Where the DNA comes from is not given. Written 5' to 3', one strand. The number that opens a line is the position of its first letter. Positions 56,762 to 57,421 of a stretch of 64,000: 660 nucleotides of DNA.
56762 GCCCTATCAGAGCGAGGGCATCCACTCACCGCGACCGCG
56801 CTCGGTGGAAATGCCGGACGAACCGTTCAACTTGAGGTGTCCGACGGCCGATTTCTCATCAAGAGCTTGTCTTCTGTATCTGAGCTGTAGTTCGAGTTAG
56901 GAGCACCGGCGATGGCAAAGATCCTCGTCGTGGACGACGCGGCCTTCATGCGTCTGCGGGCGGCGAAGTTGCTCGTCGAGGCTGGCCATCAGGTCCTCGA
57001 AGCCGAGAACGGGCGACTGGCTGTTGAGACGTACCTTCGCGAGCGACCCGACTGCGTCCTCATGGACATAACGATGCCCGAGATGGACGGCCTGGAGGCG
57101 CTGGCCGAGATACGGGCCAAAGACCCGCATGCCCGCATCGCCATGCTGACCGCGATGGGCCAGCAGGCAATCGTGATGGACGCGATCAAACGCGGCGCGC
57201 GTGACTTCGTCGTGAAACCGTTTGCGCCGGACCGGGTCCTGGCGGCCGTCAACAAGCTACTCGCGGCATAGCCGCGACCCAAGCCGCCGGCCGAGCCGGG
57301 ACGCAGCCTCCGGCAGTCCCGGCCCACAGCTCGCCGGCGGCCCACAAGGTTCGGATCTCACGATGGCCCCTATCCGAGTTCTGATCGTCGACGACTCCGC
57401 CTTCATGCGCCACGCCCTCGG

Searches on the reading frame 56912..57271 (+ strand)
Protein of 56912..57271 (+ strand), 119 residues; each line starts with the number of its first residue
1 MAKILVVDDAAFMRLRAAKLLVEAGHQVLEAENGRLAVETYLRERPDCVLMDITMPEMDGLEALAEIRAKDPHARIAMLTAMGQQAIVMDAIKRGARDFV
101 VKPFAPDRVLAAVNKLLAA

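Call 51: find_encoding_contigs(protein=window:56912-57271:+, flank=10000, max_places=6)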
Protein window:56912-57271:+ (119 aa): 22 contigs read that carry it; 6 places shown.
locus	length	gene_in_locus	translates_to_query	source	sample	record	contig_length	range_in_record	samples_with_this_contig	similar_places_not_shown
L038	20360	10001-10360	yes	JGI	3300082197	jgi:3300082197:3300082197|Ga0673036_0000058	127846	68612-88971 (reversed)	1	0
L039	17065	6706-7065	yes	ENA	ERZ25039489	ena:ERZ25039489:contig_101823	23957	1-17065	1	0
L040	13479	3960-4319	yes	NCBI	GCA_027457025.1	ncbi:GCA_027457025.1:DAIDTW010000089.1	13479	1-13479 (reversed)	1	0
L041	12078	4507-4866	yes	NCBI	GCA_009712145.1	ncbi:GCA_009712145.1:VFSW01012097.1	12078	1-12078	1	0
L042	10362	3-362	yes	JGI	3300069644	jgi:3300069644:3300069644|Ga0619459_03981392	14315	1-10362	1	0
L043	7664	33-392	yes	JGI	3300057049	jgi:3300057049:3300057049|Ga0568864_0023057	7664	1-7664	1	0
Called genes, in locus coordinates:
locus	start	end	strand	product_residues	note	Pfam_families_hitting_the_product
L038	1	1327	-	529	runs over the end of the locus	PF02874:ATP-synt_ab_N (weak), PF00006:ATP-synt_ab, PF18269:T3SS_ATPase_C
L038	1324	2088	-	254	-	PF02108:FliH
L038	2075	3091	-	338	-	PF03448:MgtE_N (faint), PF14842:FliG_N, PF14841:FliG_M, PF14842:FliG_N (weak), PF01706:FliG_C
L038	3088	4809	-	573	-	PF01514:YscJ_FliF, PF08345:YscJ_FliF_C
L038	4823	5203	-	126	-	PF02049:FliE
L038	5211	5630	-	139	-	PF00460:Flg_bb_rod, PF06429:Flg_bbr_C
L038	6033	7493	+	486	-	PF07730:HisKA_3, PF13581:HATPase_c_2, PF02518:HATPase_c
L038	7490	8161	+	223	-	PF00072:Response_reg, PF00196:GerE, PF04545:Sigma70_r4 (weak), PF08281:Sigma70_r4_2 (weak)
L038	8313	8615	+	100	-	-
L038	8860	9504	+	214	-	-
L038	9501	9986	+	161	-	PF03975:CheD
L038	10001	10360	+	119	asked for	PF00072:Response_reg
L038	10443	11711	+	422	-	PF00072:Response_reg, PF01339:CheB_methylest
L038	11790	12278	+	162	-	PF01584:CheW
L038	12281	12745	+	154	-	PF13690:CheX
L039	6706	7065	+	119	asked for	PF00072:Response_reg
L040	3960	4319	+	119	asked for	PF00072:Response_reg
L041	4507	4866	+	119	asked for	PF00072:Response_reg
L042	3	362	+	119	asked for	PF00072:Response_reg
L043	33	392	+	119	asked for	PF00072:Response_reg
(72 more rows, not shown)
